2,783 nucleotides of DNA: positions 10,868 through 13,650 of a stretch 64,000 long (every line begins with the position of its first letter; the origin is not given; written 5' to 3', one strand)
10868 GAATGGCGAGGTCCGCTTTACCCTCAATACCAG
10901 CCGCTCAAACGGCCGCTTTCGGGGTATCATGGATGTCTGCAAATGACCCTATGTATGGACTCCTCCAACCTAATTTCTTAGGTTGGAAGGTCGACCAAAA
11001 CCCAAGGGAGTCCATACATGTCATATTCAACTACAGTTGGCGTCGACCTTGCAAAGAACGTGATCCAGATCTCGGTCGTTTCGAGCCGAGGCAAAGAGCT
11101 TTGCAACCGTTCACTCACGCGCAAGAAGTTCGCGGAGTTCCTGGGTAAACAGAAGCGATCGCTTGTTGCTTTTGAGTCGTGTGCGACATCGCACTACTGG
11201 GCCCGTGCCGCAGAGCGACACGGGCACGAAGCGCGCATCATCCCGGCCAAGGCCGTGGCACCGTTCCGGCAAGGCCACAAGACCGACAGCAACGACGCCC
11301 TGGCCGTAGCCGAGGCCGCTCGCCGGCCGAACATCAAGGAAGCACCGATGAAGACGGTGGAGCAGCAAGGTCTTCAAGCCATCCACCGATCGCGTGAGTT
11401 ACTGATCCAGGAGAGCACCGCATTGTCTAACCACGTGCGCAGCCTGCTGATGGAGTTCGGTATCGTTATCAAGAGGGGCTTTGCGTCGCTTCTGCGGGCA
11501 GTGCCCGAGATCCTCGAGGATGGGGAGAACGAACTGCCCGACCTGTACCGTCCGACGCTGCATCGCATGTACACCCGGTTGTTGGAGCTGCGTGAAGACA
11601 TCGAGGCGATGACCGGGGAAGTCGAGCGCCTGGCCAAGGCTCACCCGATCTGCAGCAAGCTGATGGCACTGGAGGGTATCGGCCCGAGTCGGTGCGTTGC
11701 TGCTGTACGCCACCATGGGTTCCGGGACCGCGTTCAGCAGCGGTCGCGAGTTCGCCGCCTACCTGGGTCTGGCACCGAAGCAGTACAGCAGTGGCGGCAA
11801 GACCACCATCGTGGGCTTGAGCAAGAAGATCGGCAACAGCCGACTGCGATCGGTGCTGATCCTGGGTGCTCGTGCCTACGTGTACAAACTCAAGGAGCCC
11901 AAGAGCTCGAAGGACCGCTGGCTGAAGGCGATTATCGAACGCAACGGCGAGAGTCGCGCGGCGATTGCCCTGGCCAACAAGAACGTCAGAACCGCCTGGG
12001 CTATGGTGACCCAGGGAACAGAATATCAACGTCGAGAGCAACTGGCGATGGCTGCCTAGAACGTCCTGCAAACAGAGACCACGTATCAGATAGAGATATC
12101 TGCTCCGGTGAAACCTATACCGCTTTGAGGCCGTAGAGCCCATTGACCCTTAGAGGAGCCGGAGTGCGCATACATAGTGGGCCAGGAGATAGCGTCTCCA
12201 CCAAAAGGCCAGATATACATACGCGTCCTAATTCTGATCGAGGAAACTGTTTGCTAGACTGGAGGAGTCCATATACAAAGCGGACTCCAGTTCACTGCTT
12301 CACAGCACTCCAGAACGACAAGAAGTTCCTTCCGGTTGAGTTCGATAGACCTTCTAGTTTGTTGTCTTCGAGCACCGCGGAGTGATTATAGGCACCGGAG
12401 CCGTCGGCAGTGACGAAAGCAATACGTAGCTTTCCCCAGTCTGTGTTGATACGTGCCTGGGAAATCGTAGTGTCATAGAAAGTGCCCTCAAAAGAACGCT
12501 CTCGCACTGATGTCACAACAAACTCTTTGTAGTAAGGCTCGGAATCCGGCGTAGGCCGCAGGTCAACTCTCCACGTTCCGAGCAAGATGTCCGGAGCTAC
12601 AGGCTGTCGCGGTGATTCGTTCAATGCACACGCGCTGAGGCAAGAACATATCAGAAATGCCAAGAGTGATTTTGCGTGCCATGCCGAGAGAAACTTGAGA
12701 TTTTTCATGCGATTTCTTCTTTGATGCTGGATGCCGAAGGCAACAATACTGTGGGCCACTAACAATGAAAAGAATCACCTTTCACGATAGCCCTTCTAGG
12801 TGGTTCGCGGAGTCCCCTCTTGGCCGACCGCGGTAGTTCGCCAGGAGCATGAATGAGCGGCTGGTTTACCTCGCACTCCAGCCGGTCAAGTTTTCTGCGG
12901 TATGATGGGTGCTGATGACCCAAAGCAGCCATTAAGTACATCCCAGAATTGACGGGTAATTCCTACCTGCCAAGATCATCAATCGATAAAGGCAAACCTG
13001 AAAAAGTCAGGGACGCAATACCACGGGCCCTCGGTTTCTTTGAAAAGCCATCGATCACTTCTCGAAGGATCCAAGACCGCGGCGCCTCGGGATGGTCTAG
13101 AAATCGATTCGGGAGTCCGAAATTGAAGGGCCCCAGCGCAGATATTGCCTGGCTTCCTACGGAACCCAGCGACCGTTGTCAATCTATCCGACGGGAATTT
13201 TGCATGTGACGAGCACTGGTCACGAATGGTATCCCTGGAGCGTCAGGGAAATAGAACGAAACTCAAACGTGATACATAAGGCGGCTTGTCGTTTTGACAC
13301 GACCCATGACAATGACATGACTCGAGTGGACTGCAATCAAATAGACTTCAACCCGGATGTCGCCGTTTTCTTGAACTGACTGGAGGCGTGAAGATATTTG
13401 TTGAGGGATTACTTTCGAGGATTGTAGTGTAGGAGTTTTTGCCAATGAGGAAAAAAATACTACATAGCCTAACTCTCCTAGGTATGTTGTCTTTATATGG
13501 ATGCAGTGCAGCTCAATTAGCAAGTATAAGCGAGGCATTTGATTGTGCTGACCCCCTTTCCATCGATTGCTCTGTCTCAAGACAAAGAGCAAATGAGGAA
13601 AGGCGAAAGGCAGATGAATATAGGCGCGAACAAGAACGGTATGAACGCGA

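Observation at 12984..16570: Three GEMM-I (c-di-GMP-I) riboswitch-like leaders within 3.6 kb, in front of unknown lipoprotein and secreted-protein genes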

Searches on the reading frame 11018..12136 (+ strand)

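Call 12: search_protein_families(library=pfam, max_evalue=0.01, proteins=[window:11018-12136:+])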
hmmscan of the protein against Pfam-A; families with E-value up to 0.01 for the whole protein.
window:11018-12136:+ (372 aa): 1 family
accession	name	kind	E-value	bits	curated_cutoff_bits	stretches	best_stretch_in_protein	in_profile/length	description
PF01548.23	DEDD_Tnp_IS110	-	2e-18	67.1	29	1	7-146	1-152/155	Transposase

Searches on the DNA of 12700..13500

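Call 3: search_rna_families(source=window, start=12700, end=13500, threshold=evalue, max_evalue=10, show_alignments=4)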
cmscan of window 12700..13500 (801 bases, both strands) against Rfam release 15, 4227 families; matches with E-value up to 10: 2.
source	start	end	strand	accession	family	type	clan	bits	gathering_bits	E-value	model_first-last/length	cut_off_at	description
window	12981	13042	+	RF01051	c-di-GMP-I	Cis-reg; riboswitch;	CL00126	27.1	35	0.0043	1-87/87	no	c-di-GMP-I riboswitch aptamer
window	12837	12902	+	RF04356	Plastid-ndhA-ndhB-1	Intron;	CL00155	15.7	61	1.9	1-49/49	no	Plastid-ndhA-ndhB-1 group II-D5 intron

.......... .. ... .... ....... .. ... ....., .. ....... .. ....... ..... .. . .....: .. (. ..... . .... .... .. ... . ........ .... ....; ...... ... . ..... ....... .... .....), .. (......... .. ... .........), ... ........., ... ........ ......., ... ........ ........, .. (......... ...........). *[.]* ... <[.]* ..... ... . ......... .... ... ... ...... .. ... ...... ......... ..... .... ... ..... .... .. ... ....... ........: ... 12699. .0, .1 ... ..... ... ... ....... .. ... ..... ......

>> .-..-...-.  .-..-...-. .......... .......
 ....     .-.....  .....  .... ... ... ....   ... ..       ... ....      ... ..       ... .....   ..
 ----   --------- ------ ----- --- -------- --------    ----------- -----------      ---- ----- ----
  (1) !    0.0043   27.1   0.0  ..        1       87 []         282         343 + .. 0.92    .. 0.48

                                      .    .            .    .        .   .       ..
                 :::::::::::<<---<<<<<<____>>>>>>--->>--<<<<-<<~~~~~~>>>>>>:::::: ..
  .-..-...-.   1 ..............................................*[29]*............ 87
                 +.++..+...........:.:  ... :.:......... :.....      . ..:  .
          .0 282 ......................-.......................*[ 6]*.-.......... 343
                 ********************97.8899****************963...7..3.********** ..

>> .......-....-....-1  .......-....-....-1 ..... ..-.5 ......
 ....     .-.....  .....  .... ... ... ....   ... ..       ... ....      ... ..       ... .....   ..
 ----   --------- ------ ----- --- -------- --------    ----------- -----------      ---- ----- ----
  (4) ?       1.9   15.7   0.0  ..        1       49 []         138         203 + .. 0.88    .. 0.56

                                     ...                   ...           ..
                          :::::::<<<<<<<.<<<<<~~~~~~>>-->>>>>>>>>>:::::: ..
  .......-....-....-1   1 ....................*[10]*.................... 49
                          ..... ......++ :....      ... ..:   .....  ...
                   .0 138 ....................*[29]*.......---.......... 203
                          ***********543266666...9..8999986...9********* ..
